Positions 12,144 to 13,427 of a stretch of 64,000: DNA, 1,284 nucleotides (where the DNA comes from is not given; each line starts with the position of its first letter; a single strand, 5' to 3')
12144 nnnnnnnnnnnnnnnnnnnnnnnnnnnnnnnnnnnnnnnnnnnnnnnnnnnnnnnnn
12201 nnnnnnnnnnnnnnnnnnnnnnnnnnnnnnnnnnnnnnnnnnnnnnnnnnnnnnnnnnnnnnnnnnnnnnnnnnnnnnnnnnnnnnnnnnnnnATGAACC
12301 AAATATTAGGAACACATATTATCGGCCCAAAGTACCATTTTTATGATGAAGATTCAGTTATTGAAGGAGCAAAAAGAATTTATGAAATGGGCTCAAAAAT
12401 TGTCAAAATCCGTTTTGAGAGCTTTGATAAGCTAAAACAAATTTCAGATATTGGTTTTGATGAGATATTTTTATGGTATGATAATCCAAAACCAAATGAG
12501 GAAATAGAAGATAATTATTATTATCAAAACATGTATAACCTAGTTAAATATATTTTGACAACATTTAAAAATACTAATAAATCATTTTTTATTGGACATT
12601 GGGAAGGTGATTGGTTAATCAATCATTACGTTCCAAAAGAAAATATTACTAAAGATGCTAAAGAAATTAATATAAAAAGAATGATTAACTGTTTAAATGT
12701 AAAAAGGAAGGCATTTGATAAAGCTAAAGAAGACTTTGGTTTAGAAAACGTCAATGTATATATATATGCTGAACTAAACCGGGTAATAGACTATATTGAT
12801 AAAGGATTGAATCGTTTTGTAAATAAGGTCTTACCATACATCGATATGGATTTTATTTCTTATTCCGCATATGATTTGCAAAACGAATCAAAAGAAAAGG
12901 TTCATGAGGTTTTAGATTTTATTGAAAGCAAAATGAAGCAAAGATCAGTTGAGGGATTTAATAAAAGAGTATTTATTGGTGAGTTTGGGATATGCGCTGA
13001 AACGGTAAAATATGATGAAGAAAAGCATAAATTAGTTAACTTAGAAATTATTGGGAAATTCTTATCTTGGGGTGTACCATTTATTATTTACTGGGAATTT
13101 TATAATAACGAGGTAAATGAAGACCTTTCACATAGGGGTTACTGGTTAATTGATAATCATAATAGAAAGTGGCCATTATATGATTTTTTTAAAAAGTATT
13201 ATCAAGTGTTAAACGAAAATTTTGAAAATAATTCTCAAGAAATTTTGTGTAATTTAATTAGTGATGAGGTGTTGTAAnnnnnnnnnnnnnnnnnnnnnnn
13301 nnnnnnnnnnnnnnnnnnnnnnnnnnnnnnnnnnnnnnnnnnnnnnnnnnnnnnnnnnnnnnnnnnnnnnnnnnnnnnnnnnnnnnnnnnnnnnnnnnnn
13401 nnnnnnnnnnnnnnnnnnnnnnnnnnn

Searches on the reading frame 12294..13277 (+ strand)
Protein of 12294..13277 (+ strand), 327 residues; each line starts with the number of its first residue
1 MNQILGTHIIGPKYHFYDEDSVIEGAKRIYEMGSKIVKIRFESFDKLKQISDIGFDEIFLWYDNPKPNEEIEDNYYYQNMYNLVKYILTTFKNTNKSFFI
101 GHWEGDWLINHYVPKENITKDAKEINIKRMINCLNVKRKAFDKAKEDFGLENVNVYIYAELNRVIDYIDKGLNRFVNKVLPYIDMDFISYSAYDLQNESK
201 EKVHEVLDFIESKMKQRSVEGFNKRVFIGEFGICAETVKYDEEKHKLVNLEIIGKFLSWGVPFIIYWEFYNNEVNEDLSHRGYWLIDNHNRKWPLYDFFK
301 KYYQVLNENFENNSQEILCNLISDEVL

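Call 11: search_protein_families(library=pfam, proteins=[window:12294-13277:+], max_evalue=0.001)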
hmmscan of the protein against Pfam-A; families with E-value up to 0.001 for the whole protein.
window:12294-13277:+ (327 aa): 0 families

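Call 24: search_protein_families(library=ncbifam, proteins=[window:12294-13277:+], max_evalue=0.001)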
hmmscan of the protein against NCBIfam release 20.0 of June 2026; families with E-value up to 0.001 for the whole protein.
window:12294-13277:+ (327 aa): 0 families

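Call 36: search_protein_families(library=pfam, proteins=[window:12294-13277:+], max_evalue=10)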
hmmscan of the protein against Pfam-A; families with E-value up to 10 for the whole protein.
window:12294-13277:+ (327 aa): 0 families

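Call 71: search_protein_representatives(protein=window:12294-13277:+)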
Query: 327 residues. Proteins with E-value up to 0.001 (for the whole library): 957; up to 1e-10: 558; up to 1e-30: 150. The best 150 are listed.
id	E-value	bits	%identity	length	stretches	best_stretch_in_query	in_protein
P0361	2.8e-96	339.1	48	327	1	2-307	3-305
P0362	1.0e-67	245.2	44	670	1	2-315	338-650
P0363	3.0e-65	237.1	41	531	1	2-304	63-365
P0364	2.0e-64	234.4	45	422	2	2-274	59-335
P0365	2.4e-64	234.2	38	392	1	2-301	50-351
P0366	4.3e-64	233.3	42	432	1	2-310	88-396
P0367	5.4e-64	233.0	40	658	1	2-304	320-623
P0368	6.4e-63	229.5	38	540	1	2-313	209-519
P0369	1.1e-62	228.8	42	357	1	2-307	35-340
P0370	2.9e-60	220.7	40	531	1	2-305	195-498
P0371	7.3e-60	219.4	43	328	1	3-300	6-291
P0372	2.7e-59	217.6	40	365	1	2-308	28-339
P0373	2.5e-58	214.4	41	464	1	22-302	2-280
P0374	2.8e-58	214.2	39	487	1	2-303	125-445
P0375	8.1e-58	212.7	40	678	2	73-303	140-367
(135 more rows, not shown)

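Call 73: search_solved_structures(query=A4, max_evalue=1)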
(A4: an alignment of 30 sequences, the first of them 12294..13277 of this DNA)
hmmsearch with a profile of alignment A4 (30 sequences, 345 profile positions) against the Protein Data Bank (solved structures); distinct sequences matched with E-value up to 1: 3.
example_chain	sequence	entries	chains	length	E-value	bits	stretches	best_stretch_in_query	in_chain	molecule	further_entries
1wdf_A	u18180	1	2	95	0.24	13.4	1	120-184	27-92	E2 glycoprotein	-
6gpa_A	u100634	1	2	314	0.4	12.7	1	192-275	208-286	Arabinogalactan endo-beta-1,4-galactanase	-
6gp5_A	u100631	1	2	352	0.51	12.4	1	192-275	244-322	Arabinogalactan endo-beta-1,4-galactanase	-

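Call 74: search_protein_families(library=pfam, alignment_id=A4, max_evalue=0.01)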
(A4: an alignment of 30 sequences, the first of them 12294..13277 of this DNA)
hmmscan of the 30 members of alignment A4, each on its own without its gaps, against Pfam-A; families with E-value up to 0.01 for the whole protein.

A. member 1, window:12294-13277:+ (327 aa): 0 families

B. families by the number of members that match (of 30 scanned): 1 family
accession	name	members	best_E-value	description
PF21664.2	TBPIP_C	1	0.0012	TBP-interacting protein, C-terminal domain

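Call 80: predict_structure(alignment_id=A4)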
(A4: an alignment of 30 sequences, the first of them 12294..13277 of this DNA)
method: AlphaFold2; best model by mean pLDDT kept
length: 327 residues; sequences in the alignment: 30
mean_pLDDT: 93.5   pTM: 0.92
mean pLDDT of the five models: 93.5, 93.4, 92.7, 92.1, 91.9
residues with pLDDT >= 90: 280; 70-90: 30; 50-70: 17; < 50: 0
segments of 3 or more residues with pLDDT < 50: none
pLDDT, mean of each block of 10 residues (from residue 1): 91 97 98 98 98 98 74 90 98 97 91 71 93 96 92 95 96 97 98 97 98 96 96 98 98 97 97 96 98 98 89 80 72
secondary structure, 60 per line:
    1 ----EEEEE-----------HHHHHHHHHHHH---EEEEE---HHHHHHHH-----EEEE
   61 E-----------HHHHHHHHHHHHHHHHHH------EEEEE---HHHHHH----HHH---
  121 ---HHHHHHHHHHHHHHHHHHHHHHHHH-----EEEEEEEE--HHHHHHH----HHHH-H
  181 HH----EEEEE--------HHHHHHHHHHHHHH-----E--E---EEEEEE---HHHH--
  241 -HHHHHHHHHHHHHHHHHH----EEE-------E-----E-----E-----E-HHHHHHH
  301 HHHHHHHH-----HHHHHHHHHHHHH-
elements in order: E5-9 H21-32 E36-40 H44-51 E57-61 H73-90 E97-101 H105-110 H124-148 E154-161 H164-170 H175-178 E187-191 H200-213 E226-231 H235-238 H242-259 E264-266 H294-308 H314-326

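Call 82: fold_search(model_id=the predicted structure, library=pdb)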
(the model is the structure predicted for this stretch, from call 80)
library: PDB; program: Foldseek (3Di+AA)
matches with E <= 10: 1573; with E <= 0.001: 140
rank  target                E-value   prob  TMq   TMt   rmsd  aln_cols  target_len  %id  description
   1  9fz9_A                6.5e-07  1.00  0.56  0.37   6.0       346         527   13  Glycoside Hydrolase Family 157 from Labilibaculum antarcticum, wild type SeMet derivative (LaGH157) (released 2025-07-16)
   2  9g4n_C                7.3e-07  1.00  0.56  0.37   6.0       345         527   14  Glycoside Hydrolase Family 157 from Labilibaculum antarcticum (LaGH157) E224A mutant in complex with Laminaritriose an (released 2025-05-21)
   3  9fz9_C                7.3e-07  1.00  0.55  0.37   6.0       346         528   13  Glycoside Hydrolase Family 157 from Labilibaculum antarcticum, wild type SeMet derivative (LaGH157) (released 2025-07-16)
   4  6d1n_A                9.7e-07  1.00  0.50  0.31   7.1       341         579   13  Apo structure of Bacteroides uniformis Beta-glucuronidase 1 (released 2018-10-17)
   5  5bx9                  1.1e-06  1.00  0.63  0.51   4.8       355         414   12  Structure of PslG from Pseudomonas aeruginosa (released 2015-10-07)
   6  6d89_B                1.3e-06  1.00  0.51  0.32   6.8       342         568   13  Bacteroides uniformis beta-glucuronidase 1 with N-terminal loop deletion (released 2018-10-17)
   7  8y9q_A                1.5e-06  1.00  0.56  0.43   7.5       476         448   12  b-glucosidase from Thermotoga profunda Tp-BGL (released 2025-02-12)
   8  5jvk_A                1.8e-06  1.00  0.57  0.40   5.3       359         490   11  Structural insights into a family 39 glycoside hydrolase from the gut symbiont Bacteroides cellulosilyticus WH2. (released 2016-12-07)
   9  9g4n_B                1.8e-06  1.00  0.56  0.37   5.9       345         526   14  Glycoside Hydrolase Family 157 from Labilibaculum antarcticum (LaGH157) E224A mutant in complex with Laminaritriose an (released 2025-05-21)
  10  4zn2_A                1.9e-06  1.00  0.60  0.49   5.5       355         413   11  Glycosyl hydrolase from Pseudomonas aeruginosa (released 2016-01-06)
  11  7vkz_B                1.9e-06  1.00  0.50  0.27   9.8       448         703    9  The complex structure of beta-1,2-glucosyltransferase from Ignavibacterium album with 1-Deoxynojirimycin (released 2022-03-09)
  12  9g17_A                2.3e-06  1.00  0.62  0.51   5.2       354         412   12  Structure of PslG with a covalently- bound pentasaccharide (released 2025-03-05)
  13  6u7i_A                2.7e-06  1.00  0.56  0.34   5.6       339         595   10  Faecalibacterium prausnitzii Beta-glucuronidase (released 2019-10-30)
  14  6uqj                  3.9e-06  1.00  0.59  0.41   6.3       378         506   10  Crystal structure of the GH39 enzyme from Xanthomonas axonopodis pv. citri (released 2020-07-22)
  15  6t6g_FFF              4.1e-06  1.00  0.54  0.31   7.9       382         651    9  Bacteroides salyersiae GH164 beta-mannosidase in complex with noeuromycin (released 2020-01-01)
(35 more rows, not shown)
